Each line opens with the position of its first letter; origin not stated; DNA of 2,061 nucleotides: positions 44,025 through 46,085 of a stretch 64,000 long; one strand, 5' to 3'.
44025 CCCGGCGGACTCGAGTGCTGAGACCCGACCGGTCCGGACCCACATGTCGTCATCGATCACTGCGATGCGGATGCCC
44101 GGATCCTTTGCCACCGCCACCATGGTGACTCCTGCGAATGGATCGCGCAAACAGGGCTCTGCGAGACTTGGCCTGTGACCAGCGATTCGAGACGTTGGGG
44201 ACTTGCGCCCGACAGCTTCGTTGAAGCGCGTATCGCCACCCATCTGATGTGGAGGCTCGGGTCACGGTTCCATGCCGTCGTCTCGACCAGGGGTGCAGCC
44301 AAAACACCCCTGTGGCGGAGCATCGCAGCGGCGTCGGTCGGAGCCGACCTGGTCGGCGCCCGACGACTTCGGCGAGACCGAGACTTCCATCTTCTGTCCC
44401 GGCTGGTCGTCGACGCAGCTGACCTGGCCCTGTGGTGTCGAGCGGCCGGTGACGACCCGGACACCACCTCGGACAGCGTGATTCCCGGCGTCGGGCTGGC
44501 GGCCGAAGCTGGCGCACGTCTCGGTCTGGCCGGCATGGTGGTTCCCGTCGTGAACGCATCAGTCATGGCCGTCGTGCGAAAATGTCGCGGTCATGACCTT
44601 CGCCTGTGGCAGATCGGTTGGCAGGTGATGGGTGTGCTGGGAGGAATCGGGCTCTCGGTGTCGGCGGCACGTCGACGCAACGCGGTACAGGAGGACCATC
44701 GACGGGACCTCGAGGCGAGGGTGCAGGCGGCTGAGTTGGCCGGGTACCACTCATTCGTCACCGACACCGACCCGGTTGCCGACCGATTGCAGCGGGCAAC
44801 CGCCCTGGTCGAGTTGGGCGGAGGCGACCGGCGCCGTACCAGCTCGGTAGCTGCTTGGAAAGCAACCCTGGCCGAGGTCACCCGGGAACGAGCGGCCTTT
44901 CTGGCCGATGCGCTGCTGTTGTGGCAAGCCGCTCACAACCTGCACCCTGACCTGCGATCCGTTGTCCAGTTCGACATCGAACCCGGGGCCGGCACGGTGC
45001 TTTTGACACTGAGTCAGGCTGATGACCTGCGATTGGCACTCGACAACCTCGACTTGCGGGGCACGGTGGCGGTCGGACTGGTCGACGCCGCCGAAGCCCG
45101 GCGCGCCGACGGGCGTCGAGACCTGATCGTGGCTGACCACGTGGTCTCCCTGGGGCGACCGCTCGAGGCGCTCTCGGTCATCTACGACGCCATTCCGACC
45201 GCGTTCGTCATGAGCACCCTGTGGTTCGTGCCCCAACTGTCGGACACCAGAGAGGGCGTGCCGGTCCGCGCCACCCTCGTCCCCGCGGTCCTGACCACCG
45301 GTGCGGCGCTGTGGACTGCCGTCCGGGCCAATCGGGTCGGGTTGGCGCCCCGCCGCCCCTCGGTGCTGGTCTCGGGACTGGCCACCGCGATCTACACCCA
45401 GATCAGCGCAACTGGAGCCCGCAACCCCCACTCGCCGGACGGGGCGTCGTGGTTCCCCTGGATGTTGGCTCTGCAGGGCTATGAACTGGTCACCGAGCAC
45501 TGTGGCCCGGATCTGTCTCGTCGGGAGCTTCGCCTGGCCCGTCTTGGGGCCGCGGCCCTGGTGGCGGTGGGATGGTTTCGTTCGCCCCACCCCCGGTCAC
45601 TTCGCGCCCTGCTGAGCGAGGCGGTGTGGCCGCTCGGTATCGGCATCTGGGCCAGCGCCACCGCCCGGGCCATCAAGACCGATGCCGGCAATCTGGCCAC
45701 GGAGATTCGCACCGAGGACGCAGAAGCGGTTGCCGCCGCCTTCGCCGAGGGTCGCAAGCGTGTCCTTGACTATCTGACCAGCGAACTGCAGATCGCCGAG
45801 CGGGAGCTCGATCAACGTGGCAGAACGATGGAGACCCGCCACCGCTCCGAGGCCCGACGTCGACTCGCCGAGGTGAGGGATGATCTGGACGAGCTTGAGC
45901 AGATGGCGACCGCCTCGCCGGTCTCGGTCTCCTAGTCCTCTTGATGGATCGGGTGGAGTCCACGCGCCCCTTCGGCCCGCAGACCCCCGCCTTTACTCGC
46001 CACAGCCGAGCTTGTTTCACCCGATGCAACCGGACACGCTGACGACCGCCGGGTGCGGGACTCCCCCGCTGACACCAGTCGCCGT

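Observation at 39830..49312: Two paralogous giant secreted repeat proteins bracket an atypical receiver protein and a sensor-like membrane protein: a candidate uncharacterised surface-protein module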

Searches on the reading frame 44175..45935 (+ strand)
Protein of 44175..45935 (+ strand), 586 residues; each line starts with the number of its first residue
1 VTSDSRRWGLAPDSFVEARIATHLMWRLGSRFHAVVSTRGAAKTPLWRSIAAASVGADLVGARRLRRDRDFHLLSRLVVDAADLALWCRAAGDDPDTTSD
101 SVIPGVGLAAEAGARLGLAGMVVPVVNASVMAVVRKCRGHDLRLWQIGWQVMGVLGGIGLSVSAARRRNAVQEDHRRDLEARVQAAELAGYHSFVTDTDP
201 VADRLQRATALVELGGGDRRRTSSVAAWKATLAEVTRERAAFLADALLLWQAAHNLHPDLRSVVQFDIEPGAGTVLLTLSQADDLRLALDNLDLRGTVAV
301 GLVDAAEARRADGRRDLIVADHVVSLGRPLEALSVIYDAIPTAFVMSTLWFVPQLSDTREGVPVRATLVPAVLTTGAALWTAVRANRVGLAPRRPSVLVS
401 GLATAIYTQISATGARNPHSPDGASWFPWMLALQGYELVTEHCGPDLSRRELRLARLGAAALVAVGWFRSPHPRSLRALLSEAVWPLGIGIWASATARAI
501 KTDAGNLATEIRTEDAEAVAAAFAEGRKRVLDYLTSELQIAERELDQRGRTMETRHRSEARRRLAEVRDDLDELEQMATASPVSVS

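Call 3: search_protein_families(library=pfam, proteins=[window:44175-45935:+], max_evalue=0.1)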
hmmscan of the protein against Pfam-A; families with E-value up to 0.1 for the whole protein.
window:44175-45935:+ (586 aa): 0 families

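Call 4: search_protein_families(library=ncbifam, proteins=[window:44175-45935:+], max_evalue=0.1)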
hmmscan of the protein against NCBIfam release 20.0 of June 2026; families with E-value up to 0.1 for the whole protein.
window:44175-45935:+ (586 aa): 0 families
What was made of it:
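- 44175..45935 (+): MEM: 586-aa polytopic membrane protein of an unnamed family. The predicted layout is a helical bundle, a long helix (144-215), a small alpha/beta domain (240-332), a second helical bundle, a long helix (476-551) and a terminal helix. No Pfam or NCBIfam hit (calls 3, 4).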

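Call 6: find_encoding_contigs(protein=window:44175-45935:+, flank=10000, max_places=6)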
Protein window:44175-45935:+ (586 aa): no gene with exactly this product is on record in the collection.

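Call 7: find_homologous_proteins(query=window:44175-45932:+)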
Query window:44175-45932:+ (586 aa): 32 proteins with E <= 0.001 among 8000 candidates.
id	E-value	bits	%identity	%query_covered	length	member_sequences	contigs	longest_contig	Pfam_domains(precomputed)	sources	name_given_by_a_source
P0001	0.0e+0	1263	100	100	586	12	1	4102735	-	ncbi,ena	-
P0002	1.6e-282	956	77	98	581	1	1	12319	-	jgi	jgi:hypothetical protein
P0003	1.6e-252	857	69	94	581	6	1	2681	-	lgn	-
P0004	1.6e-244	831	69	98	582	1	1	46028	-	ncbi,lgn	-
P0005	1.7e-237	808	68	96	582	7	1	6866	-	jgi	jgi:hypothetical protein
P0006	1.3e-201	689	61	96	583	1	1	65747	-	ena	-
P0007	4.8e-129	450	47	94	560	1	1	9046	-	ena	-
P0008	5.5e-127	443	46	95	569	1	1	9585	-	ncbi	-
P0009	7.2e-125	436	44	95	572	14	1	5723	-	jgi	-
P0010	8.0e-125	436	45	97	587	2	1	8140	-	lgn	-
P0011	6.2e-124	433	46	94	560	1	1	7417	-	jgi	jgi:hypothetical protein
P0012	4.1e-123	430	45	95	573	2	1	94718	-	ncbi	-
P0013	1.3e-120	422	45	95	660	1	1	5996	-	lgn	-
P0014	3.4e-120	420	45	97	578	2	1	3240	-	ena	-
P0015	9.8e-118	412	47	88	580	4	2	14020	-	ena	-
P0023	1.8e-106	375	44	95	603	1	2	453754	-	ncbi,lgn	-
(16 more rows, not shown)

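Call 8: find_encoding_contigs(protein=P0001, flank=10000, max_places=3)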
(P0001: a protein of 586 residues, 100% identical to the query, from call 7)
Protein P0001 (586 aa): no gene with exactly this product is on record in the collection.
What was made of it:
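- Tried and rejected: Exact look-up of the window's own MEM sequence failed (calls 6, 8).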

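Call 9: find_encoding_contigs(protein=P0012, flank=10000, max_places=3)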
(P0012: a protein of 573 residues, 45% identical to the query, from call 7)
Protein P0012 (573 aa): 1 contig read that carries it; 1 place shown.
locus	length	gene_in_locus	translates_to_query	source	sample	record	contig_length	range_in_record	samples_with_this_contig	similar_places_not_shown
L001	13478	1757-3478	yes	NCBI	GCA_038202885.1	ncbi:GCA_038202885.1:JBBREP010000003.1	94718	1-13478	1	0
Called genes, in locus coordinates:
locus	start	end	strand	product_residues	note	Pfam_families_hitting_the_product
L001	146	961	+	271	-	PF00106:adh_short, PF08659:KR, PF13561:adh_short_C2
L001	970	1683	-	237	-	PF00072:Response_reg (weak)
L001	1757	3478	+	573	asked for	-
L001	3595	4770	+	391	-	-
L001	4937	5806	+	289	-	PF00296:Bac_luciferase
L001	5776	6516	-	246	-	PF11716:MDMPI_N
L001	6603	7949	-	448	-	PF02353:CMAS, PF13489:Methyltransf_23 (weak), PF08241:Methyltransf_11, PF08242:Methyltransf_12 (weak), PF13649:Methyltransf_25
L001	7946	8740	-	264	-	PF07103:DUF1365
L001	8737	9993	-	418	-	PF01266:DAO (weak), PF01593:Amino_oxidase, PF07992:Pyr_redox_2 (faint), PF13450:NAD_binding_8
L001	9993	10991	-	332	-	PF00106:adh_short, PF01370:Epimerase (weak), PF08659:KR, PF13561:adh_short_C2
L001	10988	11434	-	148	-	PF10604:Polyketide_cyc2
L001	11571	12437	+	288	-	PF12728:HTH_17, PF02607:B12-binding_2, PF02310:B12-binding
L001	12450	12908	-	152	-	PF10604:Polyketide_cyc2, PF03364:Polyketide_cyc, PF08327:AHSA1 (weak)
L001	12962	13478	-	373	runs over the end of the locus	PF02771:Acyl-CoA_dh_N, PF02770:Acyl-CoA_dh_M, PF00441:Acyl-CoA_dh_1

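Call 10: find_encoding_contigs(protein=P0023, flank=10000, max_places=3)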
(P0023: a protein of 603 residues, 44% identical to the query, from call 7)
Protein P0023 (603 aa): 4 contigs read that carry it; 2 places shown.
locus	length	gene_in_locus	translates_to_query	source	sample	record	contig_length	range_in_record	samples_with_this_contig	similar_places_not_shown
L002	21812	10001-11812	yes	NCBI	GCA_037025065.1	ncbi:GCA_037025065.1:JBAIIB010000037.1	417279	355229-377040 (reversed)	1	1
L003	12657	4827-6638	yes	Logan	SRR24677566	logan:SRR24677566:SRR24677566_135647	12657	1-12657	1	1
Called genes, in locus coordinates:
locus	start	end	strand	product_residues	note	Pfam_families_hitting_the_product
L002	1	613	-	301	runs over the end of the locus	PF00005:ABC_tran, PF13304:AAA_21 (weak), PF13732:DrrA1-3_C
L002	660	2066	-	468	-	PF00753:Lactamase_B (weak), PF00581:Rhodanese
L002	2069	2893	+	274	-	PF00392:GntR, PF07702:UTRA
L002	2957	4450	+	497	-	PF07690:MFS_1, PF00083:Sugar_tr (weak), PF07690:MFS_1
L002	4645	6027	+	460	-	PF01654:Cyt_bd_oxida_I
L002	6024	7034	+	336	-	PF02322:Cyt_bd_oxida_II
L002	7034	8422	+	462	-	PF00082:Peptidase_S8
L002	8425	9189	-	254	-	PF02585:PIG-L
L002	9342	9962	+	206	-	PF01965:DJ-1_PfpI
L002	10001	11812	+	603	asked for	-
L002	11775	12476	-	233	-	PF00072:Response_reg (weak)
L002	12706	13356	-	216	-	PF00486:Trans_reg_C (weak)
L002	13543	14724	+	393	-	PF06172:Cupin_5, PF06790:UPF0259, PF25231:DUF7847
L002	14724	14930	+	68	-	-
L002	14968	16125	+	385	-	PF01145:Band_7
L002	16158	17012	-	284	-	PF01061:ABC2_membrane, PF12698:ABC2_membrane_3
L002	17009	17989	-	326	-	PF00005:ABC_tran, PF13304:AAA_21 (weak), PF26919:ABC-like_C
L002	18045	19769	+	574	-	-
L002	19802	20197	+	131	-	-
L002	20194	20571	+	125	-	PF00903:Glyoxalase, PF18029:Glyoxalase_6 (weak)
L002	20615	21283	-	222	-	PF11716:MDMPI_N (weak)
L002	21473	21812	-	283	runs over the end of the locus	PF01061:ABC2_membrane, PF12698:ABC2_membrane_3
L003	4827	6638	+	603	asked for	-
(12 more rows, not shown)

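Call 16: find_related_loci(query=A1, collection=genome_contigs, flank=10000)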
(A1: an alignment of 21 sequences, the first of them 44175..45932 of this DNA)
Query A1 (586 aa) in genome_contigs; peptide patterns used: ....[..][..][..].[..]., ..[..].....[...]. (x = any residue, [..] = any of these).
222 stretches matched a pattern; 10 encode a relative of the query (tblastn E <= 1e-3); 10 distinct loci.
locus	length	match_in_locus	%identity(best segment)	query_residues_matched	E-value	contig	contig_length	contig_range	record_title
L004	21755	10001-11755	90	1-585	0e+0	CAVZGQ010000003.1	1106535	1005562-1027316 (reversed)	MAG: uncultured Acidimicrobiaceae bacterium isolate MFD04463.bin.2.20 genome assembly, contig: contig_5468, whole genome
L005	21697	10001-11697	69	10-574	0e+0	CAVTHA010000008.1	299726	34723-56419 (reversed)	MAG: uncultured Acidimicrobiales bacterium isolate MFD06092.bin.2.54 genome assembly, contig: contig_57750, whole genome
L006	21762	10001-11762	63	3-585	0e+0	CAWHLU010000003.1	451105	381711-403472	MAG: uncultured Acidobacteriaceae bacterium isolate MFD00731.bin.2.137 genome assembly, contig: contig_15777, whole geno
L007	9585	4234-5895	46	11-564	1e-132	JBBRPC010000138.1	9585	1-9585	MAG: Acidimicrobiia bacterium isolate La1_metabat2.393 LA1C_B2.393_k141_1541252L_9585_cov_11.0000, whole genome shotgun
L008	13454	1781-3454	45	10-567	5e-126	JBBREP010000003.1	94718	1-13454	MAG: Acidimicrobiia bacterium isolate Co_metawrap_2507 Cmw_2507_k141_14605028_length_94718_cov_10.0000, whole genome sho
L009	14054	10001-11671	42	15-568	4e-98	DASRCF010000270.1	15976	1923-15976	MAG TPA_asm: Chloroflexota bacterium isolate SMAG_U9946 k141_252469, whole genome shotgun sequence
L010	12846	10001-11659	41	13-567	4e-94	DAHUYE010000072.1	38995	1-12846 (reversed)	MAG TPA_asm: Actinobacteria bacterium isolate clean269 k141_306634, whole genome shotgun sequence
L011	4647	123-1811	38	15-580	8e-78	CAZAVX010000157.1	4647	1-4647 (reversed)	MAG TPA_asm: uncultured Iamiaceae bacterium isolate SRP268622_co1_36 genome assembly, contig: NODE_46951_length_4647_cov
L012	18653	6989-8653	44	14-568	4e-111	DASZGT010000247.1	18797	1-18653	MAG TPA_asm: Acidimicrobiales bacterium isolate SMAG_U6556 k141_1034489, whole genome shotgun sequence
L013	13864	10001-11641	35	15-565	3e-70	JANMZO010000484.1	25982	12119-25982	MAG: Acidimicrobiia bacterium isolate OTE_78_metabat_91 OTE_78_k141_1446908, whole genome shotgun sequence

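Call 21: predict_structure(alignment_id=A1)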
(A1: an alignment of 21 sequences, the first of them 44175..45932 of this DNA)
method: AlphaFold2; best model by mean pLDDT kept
length: 586 residues; sequences in the alignment: 21
mean_pLDDT: 87.0   pTM: 0.76
mean pLDDT of the five models: 87.0, 81.9, 80.6, 80.6, 78.2
residues with pLDDT >= 90: 308; 70-90: 241; 50-70: 23; < 50: 14
segments of 3 or more residues with pLDDT < 50: 1-6, 582-586
pLDDT, mean of each block of 10 residues (from residue 1): 44 80 91 90 93 94 87 92 94 85 92 93 97 94 88 92 86 82 82 79 88 70 71 73 89 85 91 82 90 92 84 81 75 72 94 87 93 96 85 95 96 90 88 96 94 96 95 92 94 92 86 87 89 91 89 90 95 84 42
secondary structure, 60 per line:
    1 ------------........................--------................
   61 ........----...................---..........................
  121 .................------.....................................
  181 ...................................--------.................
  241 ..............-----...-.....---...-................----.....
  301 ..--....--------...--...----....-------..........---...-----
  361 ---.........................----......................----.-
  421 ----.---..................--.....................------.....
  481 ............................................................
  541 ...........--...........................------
elements in order: H13-36 H45-68 H73-91 H95-137 H144-215 H224-239 E240-242 H243-254 E264-268 E276-278 H279-291 E296-302 H305-308 E317-319 E322-324 H329-332 H340-349 H364-388 H393-414 H429-446 H449-469 H476-551 H554-580
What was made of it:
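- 44175..45935 (+): AF2 pLDDT 87, pTM 0.76 (call 21).
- On Sensor histidine kinase: The only non-helical domain is about 90 aa (call 21).
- Closest known: Sensor histidine kinases. Same: Long helices emerge from its transmembrane bundles, as signalling helices and DHp domains do (call 21).
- The long paired helices plus a small alpha/beta domain look like a signalling module (call 21).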

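Call 22: search_protein_families(library=pfam, proteins=[L010:203-7288:+, L009:11795-14053:+, L013:6840-9314:-, L001:3595-4770:+, L012:9022-10155:+, L005:5659-7428:-, L005:7970-9088:+, L005:12263-13462:+, L004:4927-8796:-], max_evalue=0.01)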
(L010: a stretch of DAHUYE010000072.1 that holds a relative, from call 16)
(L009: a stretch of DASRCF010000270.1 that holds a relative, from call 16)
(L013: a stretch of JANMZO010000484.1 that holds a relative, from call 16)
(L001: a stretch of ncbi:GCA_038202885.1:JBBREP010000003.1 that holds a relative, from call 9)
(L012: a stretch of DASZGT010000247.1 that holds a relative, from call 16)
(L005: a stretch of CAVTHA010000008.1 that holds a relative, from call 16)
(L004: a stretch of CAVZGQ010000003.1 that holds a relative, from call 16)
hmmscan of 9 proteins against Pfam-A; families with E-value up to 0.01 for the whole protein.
L010:203-7288:+ (2361 aa): 3 families
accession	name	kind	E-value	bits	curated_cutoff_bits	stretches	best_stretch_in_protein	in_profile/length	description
PF16640.11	Big_3_5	-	2.9e-72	239.7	35.5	11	1819-1902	5-88/88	Bacterial Ig-like domain (group 3)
PF02369.22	Big_1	-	3e-06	27.7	34.9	1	1184-1266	6-84/93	Bacterial Ig-like domain (group 1)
PF00630.25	Filamin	-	3.7e-05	24.9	26.9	0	1188-1264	14-84/93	Filamin/ABP280 repeat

L009:11795-14053:+ (753 aa): 1 family
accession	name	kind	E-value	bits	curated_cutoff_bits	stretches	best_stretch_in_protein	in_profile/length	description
PF14312.12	FG-GAP_2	-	1.9e-25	89.2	23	4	423-465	5-49/49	FG-GAP repeat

L013:6840-9314:- (824 aa): 2 families
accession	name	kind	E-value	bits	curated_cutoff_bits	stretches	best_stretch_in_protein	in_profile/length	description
PF00501.34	AMP-binding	-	3.2e-88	296.6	29.9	1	322-680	3-384/384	AMP-binding enzyme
PF13193.12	AMP-binding_C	-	3.7e-18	66.6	24.5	1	730-805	1-76/76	AMP-binding enzyme C-terminal domain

L001:3595-4770:+ (391 aa): 0 families

L012:9022-10155:+ (377 aa): 0 families

L005:5659-7428:- (589 aa): 1 family
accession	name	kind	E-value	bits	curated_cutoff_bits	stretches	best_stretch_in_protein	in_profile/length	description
PF00118.29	Cpn60_TCP1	-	2.2e-80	271.2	34.3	1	71-574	1-490/490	TCP-1/cpn60 chaperonin family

L005:7970-9088:+ (372 aa): 4 families
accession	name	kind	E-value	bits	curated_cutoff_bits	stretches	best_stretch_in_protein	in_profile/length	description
PF12867.12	DinB_2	-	8.6e-18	65.5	24.8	1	214-362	1-128/128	DinB superfamily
PF04978.18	MST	-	1.6e-16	61.5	27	1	211-368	2-146/149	Mycothiol-S-transferase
PF05163.17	DinB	-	0.00053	20.4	23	0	215-277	12-74/165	DinB family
PF07609.16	DUF1572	-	0.0031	17.7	23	0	212-253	11-52/163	Protein of unknown function (DUF1572)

L005:12263-13462:+ (399 aa): 1 family
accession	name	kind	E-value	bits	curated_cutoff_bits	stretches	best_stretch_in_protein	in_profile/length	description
PF13407.12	Peripla_BP_4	-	3e-42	145.4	35.1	1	75-334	7-257/258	Periplasmic binding protein domain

L004:4927-8796:- (1289 aa): 3 families
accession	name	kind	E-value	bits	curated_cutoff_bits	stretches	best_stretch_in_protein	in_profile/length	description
PF18911.6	PKD_4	-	1.9e-06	28.3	27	1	845-936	3-83/85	PKD domain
PF23331.1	VWC2L_C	-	0.00018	21.8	27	0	461-473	9-21/42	VWC2L, C-terminal domain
PF08239.17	SH3_3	-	0.0068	17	27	0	453-475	11-33/54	Bacterial SH3 domain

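Call 25: find_related_loci(query=A1, collection=metagenome_contigs, flank=10000)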
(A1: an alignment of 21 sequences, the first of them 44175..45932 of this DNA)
Query A1 (586 aa) in metagenome_contigs; peptide patterns used: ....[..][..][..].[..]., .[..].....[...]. (x = any residue, [..] = any of these).
600 stretches matched a pattern (row limit reached: there are more); 1 encode a relative of the query (tblastn E <= 1e-3); 1 distinct loci.
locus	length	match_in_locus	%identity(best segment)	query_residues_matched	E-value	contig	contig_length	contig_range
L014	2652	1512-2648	47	14-392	1e-80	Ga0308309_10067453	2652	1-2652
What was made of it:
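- Tried and rejected: The metagenome scan yielded only one short locus (call 25).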
